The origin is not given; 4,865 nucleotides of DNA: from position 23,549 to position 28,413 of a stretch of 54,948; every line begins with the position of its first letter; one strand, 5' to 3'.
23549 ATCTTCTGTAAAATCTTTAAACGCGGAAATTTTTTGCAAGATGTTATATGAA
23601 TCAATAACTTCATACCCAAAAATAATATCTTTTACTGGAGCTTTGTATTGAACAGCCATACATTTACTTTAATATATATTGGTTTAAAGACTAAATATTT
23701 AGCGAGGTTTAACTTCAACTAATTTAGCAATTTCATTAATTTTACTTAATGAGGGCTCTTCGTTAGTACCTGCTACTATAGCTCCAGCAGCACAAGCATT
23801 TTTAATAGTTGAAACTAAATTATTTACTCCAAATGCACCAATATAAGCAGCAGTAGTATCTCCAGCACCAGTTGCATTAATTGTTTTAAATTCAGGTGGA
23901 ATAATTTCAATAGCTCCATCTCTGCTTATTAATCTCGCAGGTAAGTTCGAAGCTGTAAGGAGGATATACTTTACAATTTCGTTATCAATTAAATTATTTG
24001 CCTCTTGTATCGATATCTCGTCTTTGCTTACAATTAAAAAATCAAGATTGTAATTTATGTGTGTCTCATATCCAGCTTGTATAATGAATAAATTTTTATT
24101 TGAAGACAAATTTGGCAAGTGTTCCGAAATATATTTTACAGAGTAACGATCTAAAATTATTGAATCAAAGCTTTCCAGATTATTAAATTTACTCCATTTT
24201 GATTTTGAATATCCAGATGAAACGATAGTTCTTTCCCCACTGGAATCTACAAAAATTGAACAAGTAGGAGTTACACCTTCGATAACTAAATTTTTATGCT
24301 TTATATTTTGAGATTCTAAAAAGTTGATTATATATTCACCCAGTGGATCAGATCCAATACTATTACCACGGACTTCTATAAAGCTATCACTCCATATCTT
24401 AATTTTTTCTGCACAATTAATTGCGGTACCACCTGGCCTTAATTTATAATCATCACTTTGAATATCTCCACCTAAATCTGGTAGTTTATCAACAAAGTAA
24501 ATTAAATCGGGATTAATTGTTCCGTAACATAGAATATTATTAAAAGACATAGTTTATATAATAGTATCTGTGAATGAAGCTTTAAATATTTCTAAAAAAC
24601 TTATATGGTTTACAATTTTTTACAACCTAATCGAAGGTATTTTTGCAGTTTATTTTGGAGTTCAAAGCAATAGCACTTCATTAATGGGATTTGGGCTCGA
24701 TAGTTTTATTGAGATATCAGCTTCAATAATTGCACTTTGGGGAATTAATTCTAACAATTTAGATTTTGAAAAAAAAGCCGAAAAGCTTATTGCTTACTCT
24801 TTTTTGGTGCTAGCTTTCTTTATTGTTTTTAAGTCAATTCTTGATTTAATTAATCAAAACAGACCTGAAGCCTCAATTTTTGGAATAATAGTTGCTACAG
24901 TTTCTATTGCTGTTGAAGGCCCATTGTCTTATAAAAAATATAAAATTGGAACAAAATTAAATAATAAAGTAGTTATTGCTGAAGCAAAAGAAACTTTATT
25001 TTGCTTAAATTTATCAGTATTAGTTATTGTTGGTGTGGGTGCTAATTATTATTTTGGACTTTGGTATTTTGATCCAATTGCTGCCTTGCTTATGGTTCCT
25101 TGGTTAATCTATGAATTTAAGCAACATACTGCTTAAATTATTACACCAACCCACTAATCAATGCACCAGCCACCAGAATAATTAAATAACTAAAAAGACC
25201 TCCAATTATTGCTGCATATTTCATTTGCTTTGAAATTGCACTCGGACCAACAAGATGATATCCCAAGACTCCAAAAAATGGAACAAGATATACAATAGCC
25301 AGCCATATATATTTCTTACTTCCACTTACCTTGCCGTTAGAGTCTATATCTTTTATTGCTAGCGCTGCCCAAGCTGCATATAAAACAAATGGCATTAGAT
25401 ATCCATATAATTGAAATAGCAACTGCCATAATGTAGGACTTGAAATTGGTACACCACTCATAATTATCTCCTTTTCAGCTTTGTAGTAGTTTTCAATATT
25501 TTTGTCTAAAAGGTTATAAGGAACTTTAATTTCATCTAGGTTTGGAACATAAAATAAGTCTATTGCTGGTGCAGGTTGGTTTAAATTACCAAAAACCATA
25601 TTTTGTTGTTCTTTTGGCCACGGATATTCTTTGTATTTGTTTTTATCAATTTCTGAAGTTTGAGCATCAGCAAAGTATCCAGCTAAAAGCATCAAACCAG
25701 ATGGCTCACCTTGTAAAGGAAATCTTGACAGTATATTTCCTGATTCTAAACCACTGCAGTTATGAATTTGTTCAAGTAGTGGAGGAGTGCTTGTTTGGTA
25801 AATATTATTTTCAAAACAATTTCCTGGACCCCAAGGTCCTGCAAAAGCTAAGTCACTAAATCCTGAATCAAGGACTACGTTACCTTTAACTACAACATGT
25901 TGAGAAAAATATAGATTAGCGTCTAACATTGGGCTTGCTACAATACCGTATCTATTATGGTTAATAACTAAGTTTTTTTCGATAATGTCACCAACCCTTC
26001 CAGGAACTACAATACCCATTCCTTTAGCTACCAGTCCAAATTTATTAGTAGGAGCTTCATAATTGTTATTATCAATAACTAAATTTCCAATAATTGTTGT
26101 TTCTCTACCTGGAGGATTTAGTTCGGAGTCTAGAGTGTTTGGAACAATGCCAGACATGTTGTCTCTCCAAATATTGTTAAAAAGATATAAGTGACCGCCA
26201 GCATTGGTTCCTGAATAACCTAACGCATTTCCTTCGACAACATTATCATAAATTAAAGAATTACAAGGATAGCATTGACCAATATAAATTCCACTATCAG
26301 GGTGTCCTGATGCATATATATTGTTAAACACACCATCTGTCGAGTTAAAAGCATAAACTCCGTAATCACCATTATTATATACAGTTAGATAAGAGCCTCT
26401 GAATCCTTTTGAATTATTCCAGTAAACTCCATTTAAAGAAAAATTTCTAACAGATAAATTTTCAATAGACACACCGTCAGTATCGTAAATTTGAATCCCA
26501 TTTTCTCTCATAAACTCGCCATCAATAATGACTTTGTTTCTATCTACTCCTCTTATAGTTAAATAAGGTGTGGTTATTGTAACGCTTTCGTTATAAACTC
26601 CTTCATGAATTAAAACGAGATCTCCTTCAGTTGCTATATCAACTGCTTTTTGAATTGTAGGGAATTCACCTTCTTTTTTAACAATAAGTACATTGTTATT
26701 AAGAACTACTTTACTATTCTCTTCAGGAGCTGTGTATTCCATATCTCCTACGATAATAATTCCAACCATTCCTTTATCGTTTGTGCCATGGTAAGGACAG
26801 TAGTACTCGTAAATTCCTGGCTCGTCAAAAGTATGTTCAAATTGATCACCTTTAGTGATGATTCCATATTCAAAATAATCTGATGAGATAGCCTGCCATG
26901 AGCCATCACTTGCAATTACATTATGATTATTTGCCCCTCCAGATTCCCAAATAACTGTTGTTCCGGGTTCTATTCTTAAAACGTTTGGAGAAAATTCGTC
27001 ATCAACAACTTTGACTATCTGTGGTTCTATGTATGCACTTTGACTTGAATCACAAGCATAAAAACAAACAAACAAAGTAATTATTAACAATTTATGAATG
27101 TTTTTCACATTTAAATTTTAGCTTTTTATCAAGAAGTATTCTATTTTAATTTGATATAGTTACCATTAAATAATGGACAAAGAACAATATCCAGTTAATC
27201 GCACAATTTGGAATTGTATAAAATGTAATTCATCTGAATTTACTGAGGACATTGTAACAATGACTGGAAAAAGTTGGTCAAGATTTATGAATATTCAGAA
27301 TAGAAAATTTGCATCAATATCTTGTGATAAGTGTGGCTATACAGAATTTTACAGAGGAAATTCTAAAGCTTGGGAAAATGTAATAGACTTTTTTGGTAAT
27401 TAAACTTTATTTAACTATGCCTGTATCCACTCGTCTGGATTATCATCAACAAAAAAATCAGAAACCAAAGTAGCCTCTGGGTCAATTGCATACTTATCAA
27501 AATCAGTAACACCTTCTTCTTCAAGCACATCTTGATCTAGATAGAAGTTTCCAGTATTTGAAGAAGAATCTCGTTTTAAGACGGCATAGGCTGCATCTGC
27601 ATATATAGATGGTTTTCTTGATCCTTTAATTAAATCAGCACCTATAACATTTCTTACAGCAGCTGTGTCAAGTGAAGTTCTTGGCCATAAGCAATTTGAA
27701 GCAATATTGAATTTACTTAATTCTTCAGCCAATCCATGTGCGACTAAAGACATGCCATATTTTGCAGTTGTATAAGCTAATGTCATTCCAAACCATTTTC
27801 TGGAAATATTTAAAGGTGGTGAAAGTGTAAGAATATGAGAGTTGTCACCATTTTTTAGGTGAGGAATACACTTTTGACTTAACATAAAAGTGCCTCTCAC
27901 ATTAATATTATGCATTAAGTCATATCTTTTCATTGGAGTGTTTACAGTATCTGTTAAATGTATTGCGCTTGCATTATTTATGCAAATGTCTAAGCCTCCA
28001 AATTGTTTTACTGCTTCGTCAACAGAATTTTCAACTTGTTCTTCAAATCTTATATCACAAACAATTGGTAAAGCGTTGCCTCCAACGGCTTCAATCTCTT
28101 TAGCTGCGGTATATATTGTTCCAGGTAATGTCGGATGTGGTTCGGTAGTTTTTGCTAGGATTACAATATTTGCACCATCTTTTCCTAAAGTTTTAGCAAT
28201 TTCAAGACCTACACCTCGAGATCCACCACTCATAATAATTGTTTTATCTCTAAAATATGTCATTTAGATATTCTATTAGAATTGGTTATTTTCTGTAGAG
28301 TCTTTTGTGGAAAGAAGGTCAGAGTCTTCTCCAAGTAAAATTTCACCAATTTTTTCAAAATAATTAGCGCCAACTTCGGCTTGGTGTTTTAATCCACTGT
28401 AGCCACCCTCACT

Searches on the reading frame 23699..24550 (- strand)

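Call 7: search_protein_families(library=pfam, proteins=[window:23699-24550:-])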
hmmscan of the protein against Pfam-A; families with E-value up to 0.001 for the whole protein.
window:23699-24550:- (283 aa): 1 family
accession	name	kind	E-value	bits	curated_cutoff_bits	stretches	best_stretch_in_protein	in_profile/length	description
PF00294.29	PfkB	-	1.5e-16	61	25.8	2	5-134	3-136/302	pfkB family carbohydrate kinase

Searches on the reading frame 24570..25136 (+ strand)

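Call 7: search_protein_families(library=pfam, proteins=[window:24570-25136:+])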
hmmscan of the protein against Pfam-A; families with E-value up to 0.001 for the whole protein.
window:24570-25136:+ (188 aa): 1 family
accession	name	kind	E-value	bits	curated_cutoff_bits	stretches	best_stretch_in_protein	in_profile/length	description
PF01545.26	Cation_efflux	-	8.1e-13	49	26.6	1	13-181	2-184/198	Cation efflux family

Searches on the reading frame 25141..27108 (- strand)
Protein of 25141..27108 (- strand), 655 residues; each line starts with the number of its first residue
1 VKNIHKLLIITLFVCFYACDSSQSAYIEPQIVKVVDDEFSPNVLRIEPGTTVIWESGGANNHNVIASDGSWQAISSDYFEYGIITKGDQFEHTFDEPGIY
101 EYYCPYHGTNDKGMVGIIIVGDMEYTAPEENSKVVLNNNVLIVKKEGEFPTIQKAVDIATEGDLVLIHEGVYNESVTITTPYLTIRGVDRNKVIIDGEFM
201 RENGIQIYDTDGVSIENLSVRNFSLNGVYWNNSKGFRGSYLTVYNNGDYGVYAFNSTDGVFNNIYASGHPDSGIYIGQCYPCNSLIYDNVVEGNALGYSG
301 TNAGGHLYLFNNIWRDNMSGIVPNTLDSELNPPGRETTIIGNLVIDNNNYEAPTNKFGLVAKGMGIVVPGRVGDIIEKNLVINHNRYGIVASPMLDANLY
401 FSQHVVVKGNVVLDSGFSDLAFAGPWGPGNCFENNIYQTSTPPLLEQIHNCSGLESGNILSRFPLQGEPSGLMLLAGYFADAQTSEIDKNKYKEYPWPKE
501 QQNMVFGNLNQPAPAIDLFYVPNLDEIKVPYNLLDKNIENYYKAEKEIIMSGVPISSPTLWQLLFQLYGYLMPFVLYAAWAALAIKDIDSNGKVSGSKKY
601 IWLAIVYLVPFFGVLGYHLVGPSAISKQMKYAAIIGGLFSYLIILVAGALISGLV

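Call 7: search_protein_families(library=pfam, proteins=[window:25141-27108:-])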
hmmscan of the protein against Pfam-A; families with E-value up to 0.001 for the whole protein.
window:25141-27108:- (655 aa): 4 families
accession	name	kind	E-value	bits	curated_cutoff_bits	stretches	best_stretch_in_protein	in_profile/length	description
PF13229.12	Beta_helix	-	1.6e-11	44.5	25.9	1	200-322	21-143/158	Right handed beta helix region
PF00127.26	Copper-bind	-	4.2e-10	40.4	21.2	1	38-120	13-98/99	Copper binding proteins, plastocyanin/azurin family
PF13473.12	Cupredoxin_1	-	1.2e-05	25.7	27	1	9-115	2-102/104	Cupredoxin-like domain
PF13396.11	PLDc_N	-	0.00064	20.1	23.3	0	595-621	15-41/42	Phospholipase_D-nuclease N-terminal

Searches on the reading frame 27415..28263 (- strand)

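Call 15: search_protein_families(library=pfam, proteins=[window:27415-28263:-])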
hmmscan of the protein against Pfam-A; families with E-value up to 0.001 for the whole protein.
window:27415-28263:- (282 aa): 3 families
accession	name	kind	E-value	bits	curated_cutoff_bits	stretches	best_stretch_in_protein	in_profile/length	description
PF00106.31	adh_short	-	1.7e-30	106.4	26.6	1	7-196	1-181/195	short chain dehydrogenase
PF13561.12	adh_short_C2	-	6e-26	91.9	27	1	16-208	6-186/236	Enoyl-(Acyl carrier protein) reductase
PF08659.16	KR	-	2.2e-06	28.2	22.6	1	8-132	2-123/180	KR domain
